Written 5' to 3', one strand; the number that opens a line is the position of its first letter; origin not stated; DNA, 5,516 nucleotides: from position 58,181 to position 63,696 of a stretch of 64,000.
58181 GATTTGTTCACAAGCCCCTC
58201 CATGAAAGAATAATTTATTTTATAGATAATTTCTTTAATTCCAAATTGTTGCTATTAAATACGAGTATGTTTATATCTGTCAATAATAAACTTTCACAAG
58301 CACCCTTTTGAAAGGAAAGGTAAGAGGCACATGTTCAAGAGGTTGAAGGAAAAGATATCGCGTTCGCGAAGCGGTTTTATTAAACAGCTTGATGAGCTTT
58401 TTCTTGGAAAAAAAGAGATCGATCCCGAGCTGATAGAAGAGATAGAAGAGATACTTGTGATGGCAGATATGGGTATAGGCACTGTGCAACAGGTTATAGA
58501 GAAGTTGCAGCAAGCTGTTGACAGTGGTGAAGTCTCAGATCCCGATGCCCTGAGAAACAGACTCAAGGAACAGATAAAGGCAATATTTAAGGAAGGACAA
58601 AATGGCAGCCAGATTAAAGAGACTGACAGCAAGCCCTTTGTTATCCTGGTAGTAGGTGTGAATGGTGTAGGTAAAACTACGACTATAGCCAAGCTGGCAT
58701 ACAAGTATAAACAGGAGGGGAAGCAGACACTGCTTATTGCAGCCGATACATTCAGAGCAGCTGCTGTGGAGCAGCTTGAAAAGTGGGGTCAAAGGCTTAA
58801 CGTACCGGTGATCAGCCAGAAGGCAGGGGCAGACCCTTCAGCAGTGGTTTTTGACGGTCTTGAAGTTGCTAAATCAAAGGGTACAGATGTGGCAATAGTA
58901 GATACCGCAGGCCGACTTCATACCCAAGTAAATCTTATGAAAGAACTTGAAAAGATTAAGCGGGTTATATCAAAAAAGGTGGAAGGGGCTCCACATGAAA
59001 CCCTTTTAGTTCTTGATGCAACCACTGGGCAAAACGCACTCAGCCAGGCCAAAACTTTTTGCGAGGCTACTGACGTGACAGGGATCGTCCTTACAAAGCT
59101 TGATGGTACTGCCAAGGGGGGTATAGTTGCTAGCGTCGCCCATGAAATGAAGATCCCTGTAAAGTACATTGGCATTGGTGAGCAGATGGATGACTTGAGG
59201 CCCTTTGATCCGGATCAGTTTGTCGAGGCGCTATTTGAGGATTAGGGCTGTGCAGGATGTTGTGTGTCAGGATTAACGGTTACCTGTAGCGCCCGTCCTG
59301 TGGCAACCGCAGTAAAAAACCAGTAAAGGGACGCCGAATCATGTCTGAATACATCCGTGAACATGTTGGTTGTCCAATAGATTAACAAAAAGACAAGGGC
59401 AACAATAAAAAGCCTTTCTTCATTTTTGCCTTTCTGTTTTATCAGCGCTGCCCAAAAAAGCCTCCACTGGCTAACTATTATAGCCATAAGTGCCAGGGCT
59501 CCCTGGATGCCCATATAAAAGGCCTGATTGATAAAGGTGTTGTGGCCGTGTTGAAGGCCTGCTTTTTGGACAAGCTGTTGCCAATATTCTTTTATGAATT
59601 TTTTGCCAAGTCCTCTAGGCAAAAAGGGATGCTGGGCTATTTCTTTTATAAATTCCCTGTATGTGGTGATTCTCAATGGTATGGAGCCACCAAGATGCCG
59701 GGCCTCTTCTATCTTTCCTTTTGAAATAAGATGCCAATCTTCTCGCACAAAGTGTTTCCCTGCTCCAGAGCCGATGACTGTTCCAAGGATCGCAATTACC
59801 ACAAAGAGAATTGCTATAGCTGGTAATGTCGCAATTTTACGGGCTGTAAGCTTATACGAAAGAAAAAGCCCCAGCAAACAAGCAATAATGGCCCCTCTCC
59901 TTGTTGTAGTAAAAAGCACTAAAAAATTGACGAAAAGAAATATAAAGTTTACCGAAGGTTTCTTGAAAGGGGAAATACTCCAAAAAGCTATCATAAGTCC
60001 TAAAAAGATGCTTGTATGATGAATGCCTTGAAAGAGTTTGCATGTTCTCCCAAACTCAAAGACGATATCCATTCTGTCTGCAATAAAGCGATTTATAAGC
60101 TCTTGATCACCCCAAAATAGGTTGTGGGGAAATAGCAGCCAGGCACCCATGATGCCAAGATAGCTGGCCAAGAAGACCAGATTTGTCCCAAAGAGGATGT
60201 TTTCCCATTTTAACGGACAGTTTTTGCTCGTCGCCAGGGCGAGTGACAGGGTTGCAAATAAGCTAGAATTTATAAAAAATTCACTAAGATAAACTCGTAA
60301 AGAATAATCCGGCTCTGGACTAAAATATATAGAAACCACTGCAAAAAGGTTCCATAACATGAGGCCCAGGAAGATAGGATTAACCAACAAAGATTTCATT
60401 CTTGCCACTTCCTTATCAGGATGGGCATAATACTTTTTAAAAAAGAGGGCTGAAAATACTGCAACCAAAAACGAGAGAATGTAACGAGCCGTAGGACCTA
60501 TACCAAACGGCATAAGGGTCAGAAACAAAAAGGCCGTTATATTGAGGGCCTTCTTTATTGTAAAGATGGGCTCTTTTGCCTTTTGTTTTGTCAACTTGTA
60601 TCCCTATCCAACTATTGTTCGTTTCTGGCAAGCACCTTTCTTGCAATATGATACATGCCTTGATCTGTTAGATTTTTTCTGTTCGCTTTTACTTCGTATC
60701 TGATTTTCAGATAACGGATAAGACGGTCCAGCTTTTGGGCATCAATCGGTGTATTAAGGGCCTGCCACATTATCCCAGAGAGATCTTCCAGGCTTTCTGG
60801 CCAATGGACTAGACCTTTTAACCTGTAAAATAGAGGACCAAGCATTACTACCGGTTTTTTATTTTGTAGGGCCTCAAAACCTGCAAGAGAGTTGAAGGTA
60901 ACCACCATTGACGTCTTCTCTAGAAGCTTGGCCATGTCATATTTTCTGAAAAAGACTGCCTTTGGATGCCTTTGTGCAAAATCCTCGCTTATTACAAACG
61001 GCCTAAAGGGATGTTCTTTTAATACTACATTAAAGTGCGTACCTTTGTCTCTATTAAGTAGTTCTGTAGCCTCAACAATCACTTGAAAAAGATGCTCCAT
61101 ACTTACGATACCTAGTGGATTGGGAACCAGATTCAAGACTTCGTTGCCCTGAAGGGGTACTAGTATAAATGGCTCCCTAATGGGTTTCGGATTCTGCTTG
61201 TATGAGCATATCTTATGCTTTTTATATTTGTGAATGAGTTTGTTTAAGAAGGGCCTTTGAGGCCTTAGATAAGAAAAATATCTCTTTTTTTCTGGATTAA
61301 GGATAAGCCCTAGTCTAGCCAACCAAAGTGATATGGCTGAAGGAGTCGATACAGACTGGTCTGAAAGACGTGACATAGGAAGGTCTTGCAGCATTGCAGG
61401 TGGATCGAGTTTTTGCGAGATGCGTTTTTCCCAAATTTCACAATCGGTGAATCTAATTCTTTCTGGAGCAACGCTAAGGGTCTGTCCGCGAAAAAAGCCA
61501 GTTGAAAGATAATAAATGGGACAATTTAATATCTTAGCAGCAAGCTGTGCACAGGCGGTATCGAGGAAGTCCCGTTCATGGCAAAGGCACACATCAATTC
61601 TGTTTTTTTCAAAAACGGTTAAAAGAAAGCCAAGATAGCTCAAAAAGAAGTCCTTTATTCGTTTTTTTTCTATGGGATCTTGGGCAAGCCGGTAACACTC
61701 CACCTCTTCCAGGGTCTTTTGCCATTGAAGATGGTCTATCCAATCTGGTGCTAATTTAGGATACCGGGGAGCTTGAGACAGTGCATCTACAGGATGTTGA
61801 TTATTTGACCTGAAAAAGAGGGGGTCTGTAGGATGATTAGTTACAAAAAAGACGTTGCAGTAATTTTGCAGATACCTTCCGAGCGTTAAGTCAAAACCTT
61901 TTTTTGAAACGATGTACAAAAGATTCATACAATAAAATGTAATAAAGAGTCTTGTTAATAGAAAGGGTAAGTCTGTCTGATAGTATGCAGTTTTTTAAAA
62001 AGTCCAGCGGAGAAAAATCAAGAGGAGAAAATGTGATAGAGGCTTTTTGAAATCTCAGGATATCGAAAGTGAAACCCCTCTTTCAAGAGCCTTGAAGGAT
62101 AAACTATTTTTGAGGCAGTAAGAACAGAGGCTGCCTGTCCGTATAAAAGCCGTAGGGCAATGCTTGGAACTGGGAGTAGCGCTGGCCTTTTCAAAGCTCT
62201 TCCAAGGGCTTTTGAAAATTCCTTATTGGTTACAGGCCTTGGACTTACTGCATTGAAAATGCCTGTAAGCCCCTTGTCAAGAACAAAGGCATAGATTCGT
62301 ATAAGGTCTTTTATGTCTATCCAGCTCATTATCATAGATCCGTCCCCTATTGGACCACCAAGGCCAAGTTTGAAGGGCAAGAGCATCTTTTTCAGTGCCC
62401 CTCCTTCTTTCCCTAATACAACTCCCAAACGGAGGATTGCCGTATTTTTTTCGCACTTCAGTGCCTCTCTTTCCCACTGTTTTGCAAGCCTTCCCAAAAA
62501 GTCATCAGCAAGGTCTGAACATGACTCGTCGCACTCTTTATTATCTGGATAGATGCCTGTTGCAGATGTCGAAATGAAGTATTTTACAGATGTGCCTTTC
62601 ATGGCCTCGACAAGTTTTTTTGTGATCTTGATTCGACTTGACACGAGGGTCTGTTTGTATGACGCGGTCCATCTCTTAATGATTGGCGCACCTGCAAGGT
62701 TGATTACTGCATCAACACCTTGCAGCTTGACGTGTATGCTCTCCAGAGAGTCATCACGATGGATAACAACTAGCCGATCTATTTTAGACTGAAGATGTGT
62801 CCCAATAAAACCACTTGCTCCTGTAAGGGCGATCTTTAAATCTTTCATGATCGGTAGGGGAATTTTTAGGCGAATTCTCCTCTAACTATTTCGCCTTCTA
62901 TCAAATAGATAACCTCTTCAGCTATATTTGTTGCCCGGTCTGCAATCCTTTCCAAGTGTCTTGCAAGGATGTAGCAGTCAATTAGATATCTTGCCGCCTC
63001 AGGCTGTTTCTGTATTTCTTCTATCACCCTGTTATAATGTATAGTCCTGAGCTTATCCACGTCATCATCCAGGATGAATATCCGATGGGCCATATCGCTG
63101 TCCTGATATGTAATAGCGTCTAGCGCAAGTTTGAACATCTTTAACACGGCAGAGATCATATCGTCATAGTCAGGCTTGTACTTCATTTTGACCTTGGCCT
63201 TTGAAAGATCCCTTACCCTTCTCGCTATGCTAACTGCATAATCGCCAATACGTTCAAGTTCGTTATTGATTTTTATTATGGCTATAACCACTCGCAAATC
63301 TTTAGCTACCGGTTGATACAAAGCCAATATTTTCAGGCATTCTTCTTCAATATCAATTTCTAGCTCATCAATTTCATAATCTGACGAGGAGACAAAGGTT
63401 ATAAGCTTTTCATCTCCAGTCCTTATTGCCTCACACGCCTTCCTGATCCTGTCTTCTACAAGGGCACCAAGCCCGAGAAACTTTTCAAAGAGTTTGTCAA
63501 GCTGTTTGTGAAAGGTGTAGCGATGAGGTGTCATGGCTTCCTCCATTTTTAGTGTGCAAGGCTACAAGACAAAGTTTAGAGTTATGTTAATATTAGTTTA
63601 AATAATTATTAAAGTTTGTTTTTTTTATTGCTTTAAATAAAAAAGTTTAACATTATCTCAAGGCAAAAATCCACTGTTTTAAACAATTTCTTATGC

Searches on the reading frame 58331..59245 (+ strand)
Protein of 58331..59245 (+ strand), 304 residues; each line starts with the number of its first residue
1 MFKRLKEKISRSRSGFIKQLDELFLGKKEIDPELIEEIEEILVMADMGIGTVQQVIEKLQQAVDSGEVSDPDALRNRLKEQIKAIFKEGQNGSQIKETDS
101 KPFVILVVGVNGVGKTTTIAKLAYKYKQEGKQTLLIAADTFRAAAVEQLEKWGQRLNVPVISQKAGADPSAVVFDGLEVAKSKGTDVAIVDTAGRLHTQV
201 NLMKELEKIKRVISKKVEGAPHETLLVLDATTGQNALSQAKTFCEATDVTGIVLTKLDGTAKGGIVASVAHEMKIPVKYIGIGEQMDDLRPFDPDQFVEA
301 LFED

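Call 23: search_protein_families(library=pfam, proteins=[window:58331-59245:+], max_evalue=0.0001)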
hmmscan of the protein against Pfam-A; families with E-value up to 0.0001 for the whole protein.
window:58331-59245:+ (304 aa): 7 families
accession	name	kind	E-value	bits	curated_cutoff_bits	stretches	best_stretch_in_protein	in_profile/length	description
PF00448.28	SRP54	-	8.5e-82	274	22.7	1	102-302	1-195/196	SRP54-type protein, GTPase domain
PF02881.24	SRP54_N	-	8.7e-14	51.9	22.4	1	17-81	2-74/75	SRP54-type protein, helical bundle domain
PF01656.29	CbiA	-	3.4e-07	30.7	25.4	1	112-227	9-93/125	CobQ/CobB/MinD/ParA nucleotide binding domain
PF13401.12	AAA_22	-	1.9e-06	28.7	27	1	104-211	7-109/130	AAA domain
PF13604.12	AAA_30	-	4.7e-06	26.9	27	1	98-199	14-103/191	AAA domain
PF06414.18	Zeta_toxin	-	1.8e-05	24.7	22.3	1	97-186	11-97/199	Zeta toxin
PF20720.3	nSTAND3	-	6.6e-05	23.1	27.2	0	103-136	18-51/155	Novel STAND NTPase 3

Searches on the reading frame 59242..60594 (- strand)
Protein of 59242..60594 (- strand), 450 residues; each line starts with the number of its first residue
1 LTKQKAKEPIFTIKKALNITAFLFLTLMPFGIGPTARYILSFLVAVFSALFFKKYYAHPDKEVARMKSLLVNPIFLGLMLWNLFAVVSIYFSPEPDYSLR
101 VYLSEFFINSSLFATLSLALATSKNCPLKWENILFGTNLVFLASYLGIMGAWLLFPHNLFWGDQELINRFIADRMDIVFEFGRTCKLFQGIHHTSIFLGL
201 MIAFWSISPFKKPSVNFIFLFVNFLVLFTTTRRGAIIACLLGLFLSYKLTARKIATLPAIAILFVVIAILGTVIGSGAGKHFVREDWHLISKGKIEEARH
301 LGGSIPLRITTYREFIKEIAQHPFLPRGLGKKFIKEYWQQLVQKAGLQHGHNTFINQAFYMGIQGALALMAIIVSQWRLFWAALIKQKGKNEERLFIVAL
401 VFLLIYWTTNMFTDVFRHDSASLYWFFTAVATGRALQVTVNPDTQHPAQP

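Call 59: search_protein_families(library=pfam, proteins=[window:59242-60594:-], max_evalue=0.00001)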
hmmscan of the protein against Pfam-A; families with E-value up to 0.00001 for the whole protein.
window:59242-60594:- (450 aa): 1 family
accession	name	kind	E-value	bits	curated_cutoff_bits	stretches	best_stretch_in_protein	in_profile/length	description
PF04932.20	Wzy_C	-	1.8e-11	44.5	31.7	1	219-369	2-148/149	O-Antigen ligase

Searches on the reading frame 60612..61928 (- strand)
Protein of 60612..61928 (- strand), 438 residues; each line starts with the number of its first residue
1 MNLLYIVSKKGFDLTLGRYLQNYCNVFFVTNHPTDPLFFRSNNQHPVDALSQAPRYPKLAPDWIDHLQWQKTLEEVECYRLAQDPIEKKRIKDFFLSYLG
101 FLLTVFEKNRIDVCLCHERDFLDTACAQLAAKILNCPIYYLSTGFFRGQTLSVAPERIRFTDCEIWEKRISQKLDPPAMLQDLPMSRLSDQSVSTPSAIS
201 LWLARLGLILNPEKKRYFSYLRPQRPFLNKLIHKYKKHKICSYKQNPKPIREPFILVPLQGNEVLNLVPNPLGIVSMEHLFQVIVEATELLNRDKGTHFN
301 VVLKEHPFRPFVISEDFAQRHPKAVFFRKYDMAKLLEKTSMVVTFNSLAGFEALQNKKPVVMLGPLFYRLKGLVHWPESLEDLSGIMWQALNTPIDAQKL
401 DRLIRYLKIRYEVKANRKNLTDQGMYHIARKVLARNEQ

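Call 59: search_protein_families(library=pfam, proteins=[window:60612-61928:-], max_evalue=0.00001)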
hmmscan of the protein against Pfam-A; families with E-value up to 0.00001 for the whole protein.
window:60612-61928:- (438 aa): 1 family
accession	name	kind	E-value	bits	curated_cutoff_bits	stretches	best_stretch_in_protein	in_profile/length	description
PF05159.20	Capsule_synth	-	2.9e-11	43.8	20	1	294-374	183-272/310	Capsule polysaccharide biosynthesis protein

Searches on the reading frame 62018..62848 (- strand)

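Call 23: search_protein_families(library=pfam, proteins=[window:62018-62848:-], max_evalue=0.0001)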
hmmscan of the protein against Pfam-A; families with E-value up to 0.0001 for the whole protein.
window:62018-62848:- (276 aa): 3 families
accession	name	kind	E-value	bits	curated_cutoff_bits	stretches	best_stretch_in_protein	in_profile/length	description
PF01370.27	Epimerase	-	9.7e-16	58.3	20.9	1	6-194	1-232/240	NAD dependent epimerase/dehydratase family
PF08338.16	DUF1731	-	1.6e-13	50.6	27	1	227-272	1-46/47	Domain of unknown function (DUF1731)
PF13460.12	NAD_binding_10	-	1.4e-05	25.5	27.2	1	34-122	50-121/184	NAD(P)H-binding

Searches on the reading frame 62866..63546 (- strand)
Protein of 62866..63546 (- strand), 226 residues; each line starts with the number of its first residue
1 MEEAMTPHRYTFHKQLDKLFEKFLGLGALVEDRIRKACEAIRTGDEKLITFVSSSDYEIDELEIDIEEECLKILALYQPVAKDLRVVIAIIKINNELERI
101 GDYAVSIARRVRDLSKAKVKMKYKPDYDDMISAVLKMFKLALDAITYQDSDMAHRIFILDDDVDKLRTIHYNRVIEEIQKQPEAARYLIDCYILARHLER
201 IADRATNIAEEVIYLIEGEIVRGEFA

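Call 23: search_protein_families(library=pfam, proteins=[window:62866-63546:-], max_evalue=0.0001)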
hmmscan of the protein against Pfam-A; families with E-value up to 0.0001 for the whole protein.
window:62866-63546:- (226 aa): 1 family
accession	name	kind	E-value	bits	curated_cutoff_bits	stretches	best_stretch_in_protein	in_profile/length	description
PF01895.24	PhoU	-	2.3e-42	143.7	23.5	2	26-111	4-89/89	PhoU domain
